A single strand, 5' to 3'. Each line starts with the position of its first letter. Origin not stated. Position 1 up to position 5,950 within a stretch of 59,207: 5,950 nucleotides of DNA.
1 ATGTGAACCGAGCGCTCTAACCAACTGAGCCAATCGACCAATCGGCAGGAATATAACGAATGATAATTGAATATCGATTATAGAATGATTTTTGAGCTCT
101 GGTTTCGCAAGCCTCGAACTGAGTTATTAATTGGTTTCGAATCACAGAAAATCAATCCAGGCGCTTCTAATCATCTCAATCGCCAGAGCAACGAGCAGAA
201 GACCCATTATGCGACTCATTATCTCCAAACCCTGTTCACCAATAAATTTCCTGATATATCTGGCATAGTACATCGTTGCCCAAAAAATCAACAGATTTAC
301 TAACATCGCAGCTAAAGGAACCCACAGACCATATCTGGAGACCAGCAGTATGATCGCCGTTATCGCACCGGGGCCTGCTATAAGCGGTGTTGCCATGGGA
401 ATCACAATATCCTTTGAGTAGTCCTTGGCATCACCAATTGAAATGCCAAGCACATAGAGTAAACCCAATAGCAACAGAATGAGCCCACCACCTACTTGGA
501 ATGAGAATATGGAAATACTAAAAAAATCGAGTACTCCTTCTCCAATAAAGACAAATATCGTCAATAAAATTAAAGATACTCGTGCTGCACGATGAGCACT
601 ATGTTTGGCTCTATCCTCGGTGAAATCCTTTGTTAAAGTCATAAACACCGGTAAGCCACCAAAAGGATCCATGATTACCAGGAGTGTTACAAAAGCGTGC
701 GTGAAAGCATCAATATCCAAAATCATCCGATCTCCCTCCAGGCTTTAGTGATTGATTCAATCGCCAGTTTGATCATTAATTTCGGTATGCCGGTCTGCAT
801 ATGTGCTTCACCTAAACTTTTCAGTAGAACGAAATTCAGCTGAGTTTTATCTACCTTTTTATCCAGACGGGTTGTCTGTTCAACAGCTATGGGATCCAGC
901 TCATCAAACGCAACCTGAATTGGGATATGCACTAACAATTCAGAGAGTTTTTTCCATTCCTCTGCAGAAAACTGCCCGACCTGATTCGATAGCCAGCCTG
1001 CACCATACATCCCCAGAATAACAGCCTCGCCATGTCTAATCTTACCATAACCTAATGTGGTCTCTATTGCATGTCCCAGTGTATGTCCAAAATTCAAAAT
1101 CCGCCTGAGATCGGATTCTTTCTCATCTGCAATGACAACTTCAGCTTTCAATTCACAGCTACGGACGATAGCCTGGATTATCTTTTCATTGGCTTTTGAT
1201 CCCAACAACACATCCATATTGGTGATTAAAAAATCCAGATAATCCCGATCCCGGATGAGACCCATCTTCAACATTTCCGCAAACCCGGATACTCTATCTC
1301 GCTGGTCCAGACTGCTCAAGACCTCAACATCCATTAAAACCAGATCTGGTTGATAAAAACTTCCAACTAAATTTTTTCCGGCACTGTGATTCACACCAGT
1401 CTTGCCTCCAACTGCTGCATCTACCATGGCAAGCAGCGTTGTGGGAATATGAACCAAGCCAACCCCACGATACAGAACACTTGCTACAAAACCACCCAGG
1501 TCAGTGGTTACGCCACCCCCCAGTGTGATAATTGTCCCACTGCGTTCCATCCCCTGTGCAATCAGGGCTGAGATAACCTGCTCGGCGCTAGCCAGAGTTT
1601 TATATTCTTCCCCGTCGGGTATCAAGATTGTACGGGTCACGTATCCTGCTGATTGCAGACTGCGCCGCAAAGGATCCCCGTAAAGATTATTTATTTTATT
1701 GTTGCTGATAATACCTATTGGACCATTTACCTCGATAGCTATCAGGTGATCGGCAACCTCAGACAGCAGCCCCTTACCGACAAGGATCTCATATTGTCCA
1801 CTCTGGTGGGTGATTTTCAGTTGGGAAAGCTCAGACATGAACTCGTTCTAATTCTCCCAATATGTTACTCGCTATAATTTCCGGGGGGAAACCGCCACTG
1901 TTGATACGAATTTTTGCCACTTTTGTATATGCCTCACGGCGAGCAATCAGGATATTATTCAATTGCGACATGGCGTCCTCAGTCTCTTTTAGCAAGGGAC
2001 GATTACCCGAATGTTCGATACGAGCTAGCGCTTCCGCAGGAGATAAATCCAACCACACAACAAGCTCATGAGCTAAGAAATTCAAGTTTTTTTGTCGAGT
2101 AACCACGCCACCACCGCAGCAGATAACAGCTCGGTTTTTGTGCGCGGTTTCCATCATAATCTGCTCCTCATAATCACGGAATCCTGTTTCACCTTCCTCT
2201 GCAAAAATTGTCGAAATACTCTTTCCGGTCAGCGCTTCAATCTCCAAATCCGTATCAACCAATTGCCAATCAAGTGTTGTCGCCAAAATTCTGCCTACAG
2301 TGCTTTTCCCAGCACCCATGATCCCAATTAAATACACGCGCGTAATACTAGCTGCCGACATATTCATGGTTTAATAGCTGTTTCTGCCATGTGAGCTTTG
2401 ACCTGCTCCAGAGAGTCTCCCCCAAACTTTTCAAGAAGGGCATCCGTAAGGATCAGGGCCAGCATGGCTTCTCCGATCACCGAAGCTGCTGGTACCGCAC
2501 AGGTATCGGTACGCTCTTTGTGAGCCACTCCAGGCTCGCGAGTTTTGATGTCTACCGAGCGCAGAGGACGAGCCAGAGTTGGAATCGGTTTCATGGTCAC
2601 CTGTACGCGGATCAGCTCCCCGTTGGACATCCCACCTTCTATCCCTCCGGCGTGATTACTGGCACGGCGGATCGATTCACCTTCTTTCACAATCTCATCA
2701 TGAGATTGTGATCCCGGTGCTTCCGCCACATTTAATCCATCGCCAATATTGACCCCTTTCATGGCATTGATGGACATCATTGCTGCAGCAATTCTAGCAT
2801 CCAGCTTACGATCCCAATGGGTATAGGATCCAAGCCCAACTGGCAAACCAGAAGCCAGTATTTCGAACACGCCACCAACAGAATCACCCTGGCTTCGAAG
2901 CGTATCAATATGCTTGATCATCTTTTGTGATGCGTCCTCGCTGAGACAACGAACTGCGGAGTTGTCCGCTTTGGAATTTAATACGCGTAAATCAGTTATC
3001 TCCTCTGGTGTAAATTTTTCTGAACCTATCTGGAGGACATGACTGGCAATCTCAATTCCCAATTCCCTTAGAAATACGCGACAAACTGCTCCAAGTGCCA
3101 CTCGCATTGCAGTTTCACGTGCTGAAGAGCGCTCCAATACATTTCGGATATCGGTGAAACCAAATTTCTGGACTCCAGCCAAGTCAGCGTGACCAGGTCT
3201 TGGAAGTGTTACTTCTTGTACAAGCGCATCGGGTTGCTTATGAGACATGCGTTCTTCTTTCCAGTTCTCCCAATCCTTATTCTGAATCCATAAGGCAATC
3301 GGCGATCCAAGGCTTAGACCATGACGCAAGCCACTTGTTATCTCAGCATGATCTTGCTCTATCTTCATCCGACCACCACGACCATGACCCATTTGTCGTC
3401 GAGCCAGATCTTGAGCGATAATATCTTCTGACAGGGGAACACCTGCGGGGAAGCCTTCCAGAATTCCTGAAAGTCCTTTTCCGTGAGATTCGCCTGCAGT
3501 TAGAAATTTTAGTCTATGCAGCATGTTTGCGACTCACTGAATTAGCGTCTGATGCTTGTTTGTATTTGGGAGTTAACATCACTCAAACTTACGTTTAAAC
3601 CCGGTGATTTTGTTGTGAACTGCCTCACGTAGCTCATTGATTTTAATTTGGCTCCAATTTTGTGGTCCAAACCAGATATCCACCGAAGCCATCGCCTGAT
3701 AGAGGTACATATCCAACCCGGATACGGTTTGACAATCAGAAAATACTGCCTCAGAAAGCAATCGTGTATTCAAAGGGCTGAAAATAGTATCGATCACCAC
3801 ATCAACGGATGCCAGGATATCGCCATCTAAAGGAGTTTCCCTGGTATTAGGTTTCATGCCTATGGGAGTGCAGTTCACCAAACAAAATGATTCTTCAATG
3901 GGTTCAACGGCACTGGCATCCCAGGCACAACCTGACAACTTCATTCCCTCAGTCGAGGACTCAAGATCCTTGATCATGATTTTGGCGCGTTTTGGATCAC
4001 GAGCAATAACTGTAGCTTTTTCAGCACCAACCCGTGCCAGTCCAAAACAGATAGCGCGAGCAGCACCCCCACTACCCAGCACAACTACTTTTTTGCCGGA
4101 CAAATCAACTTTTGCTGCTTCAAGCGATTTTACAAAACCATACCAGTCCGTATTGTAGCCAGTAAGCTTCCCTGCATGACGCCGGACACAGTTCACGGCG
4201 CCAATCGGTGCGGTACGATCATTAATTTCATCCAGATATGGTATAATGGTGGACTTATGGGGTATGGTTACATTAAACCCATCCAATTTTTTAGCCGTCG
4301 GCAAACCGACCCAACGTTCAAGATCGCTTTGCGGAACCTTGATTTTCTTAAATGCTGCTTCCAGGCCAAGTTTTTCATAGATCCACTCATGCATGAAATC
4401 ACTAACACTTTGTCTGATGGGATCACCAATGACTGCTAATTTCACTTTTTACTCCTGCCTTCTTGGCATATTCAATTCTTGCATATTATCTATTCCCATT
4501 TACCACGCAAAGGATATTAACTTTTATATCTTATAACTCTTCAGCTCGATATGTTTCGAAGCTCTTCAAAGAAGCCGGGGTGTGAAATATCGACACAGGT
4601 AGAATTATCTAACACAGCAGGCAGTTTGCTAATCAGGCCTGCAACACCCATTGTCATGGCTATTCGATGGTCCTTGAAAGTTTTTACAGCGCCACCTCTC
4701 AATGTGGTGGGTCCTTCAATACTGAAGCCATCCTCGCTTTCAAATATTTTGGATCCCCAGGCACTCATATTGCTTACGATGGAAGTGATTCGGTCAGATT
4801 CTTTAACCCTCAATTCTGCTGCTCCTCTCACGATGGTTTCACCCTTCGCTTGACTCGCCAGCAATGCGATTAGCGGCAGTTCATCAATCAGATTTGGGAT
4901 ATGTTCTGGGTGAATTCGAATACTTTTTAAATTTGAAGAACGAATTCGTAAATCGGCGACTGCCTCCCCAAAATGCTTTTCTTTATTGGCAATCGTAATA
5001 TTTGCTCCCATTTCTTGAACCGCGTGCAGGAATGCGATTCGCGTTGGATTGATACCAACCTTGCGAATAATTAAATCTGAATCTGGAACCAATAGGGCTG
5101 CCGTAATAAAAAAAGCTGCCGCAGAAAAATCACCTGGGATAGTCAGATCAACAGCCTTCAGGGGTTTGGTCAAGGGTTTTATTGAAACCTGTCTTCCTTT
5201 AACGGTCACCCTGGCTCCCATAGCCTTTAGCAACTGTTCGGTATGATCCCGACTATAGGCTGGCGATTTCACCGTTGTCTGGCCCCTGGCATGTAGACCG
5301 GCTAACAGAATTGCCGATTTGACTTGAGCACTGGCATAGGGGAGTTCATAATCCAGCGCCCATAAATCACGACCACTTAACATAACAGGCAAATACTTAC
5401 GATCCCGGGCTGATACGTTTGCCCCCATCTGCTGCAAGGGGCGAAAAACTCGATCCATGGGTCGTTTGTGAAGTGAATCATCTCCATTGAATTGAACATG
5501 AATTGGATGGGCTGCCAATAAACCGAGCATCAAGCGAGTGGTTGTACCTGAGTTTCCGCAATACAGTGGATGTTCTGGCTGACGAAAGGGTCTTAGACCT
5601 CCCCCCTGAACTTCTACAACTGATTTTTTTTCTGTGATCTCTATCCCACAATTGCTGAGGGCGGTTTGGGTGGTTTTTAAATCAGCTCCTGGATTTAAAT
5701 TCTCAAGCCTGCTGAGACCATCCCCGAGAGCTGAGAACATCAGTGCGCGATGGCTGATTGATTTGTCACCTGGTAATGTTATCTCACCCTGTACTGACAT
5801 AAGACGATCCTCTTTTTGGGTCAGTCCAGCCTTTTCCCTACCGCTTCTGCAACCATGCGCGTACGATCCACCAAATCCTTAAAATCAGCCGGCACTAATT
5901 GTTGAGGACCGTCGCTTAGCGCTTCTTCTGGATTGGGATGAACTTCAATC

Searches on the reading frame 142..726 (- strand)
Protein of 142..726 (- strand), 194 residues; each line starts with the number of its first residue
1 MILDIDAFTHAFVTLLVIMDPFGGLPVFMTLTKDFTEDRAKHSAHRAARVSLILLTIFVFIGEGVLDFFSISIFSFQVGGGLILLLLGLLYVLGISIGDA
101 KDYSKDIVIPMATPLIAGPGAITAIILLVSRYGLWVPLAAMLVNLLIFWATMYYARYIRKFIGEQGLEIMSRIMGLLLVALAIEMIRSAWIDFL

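Call 64: search_protein_families(library=pfam, proteins=[window:142-726:-], max_evalue=0.00001)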
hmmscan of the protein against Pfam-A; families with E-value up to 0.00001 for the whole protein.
window:142-726:- (194 aa): 1 family
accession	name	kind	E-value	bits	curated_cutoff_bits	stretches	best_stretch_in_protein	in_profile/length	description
PF01914.23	MarC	-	2.4e-44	151.6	23.9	1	7-187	3-196/203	MarC family integral membrane protein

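Call 76: find_encoding_contigs(protein=window:142-726:-, flank=10000, max_places=4)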
Protein window:142-726:- (194 aa): 3 contigs read that carry it; 2 places shown.
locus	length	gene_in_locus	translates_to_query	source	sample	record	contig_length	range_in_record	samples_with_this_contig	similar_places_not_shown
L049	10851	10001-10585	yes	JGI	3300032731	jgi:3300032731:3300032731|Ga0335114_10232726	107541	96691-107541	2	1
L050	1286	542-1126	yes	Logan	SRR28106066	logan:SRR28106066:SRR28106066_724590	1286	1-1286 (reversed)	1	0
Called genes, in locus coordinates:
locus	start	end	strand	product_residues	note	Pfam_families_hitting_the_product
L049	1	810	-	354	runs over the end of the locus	PF04055:Radical_SAM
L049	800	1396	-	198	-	PF01871:AMMECR1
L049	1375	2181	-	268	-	PF01875:Memo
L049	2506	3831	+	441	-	PF03807:F420_oxidored (weak), PF02153:PDH_N, PF26213:TYRAAT1_C, PF00800:PDT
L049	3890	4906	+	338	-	PF18152:DAHP_snth_FXD, PF00793:DAHP_synth_1, PF03102:NeuB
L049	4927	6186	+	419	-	PF00275:EPSP_synthase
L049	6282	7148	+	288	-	PF08501:Shikimate_dh_N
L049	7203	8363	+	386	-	PF01264:Chorismate_synt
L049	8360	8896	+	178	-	PF13238:AAA_18 (weak), PF01202:SKI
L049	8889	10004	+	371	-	PF13685:Fe-ADH_2 (weak), PF01761:DHQ_synthase, PF24621:DHQS_C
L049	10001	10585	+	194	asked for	PF01914:MarC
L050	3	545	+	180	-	?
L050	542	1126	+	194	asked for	PF01914:MarC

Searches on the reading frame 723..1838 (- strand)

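Call 64: search_protein_families(library=pfam, proteins=[window:723-1838:-], max_evalue=0.00001)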
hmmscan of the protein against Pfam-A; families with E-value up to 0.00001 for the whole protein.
window:723-1838:- (371 aa): 3 families
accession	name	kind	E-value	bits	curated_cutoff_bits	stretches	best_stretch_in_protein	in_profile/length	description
PF01761.26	DHQ_synthase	-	1.1e-44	151.2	24.2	1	71-181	2-112/115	3-dehydroquinate synthase N-terminal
PF24621.2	DHQS_C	-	5.6e-39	133.8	27.6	1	185-329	1-144/144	3-dehydroquinate synthase C-terminal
PF13685.12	Fe-ADH_2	-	2.7e-06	27.9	28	1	20-135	2-108/149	Iron-containing alcohol dehydrogenase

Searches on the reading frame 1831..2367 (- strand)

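Call 64: search_protein_families(library=pfam, proteins=[window:1831-2367:-], max_evalue=0.00001)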
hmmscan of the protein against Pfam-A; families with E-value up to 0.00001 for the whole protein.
window:1831-2367:- (178 aa): 2 families
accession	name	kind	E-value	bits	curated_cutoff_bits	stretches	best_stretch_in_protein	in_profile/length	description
PF01202.28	SKI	-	7.1e-46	156.7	22.1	1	17-173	1-158/159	Shikimate kinase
PF13238.12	AAA_18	-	2.2e-06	28.6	29.4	1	12-124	2-115/128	AAA domain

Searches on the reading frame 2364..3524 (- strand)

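Call 64: search_protein_families(library=pfam, proteins=[window:2364-3524:-], max_evalue=0.00001)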
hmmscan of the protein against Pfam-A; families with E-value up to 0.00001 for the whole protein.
window:2364-3524:- (386 aa): 1 family
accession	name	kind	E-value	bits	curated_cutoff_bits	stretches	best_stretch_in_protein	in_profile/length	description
PF01264.26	Chorismate_synt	-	1.3e-119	399.2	27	1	5-364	1-327/327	Chorismate synthase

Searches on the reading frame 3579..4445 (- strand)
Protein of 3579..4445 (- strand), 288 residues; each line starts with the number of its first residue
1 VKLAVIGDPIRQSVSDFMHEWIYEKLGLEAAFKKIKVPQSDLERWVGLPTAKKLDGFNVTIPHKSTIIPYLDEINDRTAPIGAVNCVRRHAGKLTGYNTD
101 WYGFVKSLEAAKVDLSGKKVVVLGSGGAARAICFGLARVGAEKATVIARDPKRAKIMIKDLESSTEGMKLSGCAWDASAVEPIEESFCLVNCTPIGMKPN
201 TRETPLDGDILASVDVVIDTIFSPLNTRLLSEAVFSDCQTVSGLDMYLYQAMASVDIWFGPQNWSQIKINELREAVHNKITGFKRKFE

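Call 64: search_protein_families(library=pfam, proteins=[window:3579-4445:-], max_evalue=0.00001)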
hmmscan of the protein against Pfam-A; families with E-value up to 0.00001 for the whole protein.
window:3579-4445:- (288 aa): 1 family
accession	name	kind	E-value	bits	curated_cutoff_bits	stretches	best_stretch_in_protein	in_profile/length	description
PF08501.16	Shikimate_dh_N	-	7.6e-22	77.8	27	1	5-87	1-83/83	Shikimate dehydrogenase substrate binding domain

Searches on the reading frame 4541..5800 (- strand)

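Call 64: search_protein_families(library=pfam, proteins=[window:4541-5800:-], max_evalue=0.00001)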
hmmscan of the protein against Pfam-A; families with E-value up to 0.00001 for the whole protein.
window:4541-5800:- (419 aa): 1 family
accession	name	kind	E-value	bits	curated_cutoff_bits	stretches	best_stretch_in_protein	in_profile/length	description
PF00275.25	EPSP_synthase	-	6e-106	355.1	22.8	1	3-414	7-417/417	EPSP synthase (3-phosphoshikimate 1-carboxyvinyltransferase)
